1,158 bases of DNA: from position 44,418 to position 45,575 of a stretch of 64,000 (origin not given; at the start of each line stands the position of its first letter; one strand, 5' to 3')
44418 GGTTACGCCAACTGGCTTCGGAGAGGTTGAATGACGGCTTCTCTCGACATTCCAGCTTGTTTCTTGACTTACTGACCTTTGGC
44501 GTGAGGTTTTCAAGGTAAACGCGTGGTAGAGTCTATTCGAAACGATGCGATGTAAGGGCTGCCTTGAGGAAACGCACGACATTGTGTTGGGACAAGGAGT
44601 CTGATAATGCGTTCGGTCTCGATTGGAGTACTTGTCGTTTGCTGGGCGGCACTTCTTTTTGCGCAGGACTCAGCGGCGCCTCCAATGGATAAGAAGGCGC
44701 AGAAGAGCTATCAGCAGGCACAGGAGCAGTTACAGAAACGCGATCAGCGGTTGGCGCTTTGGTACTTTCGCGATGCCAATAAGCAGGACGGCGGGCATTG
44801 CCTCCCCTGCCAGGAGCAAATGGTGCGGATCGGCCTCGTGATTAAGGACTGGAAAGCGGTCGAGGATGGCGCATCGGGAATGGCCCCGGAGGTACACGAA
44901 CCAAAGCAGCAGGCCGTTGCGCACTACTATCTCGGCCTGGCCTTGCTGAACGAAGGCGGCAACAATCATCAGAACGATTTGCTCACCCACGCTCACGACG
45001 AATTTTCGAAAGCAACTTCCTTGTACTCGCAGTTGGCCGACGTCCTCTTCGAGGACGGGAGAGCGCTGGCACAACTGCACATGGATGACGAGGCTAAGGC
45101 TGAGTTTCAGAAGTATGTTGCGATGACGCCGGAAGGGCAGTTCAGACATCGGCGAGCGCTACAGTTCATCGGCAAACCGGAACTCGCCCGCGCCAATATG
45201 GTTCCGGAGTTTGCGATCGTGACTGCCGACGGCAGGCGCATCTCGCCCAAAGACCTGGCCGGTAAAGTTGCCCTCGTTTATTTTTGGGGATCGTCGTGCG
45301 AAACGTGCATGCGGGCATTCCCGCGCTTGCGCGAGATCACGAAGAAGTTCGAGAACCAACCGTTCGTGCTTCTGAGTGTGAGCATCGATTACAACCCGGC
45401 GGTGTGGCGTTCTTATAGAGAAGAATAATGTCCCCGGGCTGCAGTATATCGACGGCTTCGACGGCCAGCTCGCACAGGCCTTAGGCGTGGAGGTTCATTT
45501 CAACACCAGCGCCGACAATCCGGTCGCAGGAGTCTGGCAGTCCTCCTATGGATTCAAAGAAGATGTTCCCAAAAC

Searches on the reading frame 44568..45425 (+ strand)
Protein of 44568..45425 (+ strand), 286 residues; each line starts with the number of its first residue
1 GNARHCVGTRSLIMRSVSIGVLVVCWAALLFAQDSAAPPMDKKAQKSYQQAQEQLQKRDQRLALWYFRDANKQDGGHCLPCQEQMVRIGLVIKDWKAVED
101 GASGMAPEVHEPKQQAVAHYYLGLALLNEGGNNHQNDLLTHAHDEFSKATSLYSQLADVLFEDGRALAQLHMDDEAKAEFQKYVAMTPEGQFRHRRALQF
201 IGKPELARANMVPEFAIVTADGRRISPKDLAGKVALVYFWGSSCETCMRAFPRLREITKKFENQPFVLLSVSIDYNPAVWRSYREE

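Call 36: search_protein_families(library=pfam, proteins=[window:44568-45425:+], max_evalue=0.001)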
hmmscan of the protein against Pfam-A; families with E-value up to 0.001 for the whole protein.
window:44568-45425:+ (286 aa): 5 families
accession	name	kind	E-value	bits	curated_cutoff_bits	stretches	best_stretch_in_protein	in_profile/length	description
PF13905.12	Thioredoxin_8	-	3e-10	40.8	27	1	232-284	1-54/94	Thioredoxin-like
PF00578.27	AhpC-TSA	-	4.4e-10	40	26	1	210-275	3-69/124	AhpC/TSA family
PF08534.16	Redoxin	-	7.3e-09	36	26.6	1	210-278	4-75/148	Redoxin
PF02630.20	SCO1-SenC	-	3.6e-05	24.2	22.8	1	213-274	2-66/134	SCO1/SenC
PF13728.12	TraF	-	0.00017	22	23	0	228-277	125-171/224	F plasmid transfer operon protein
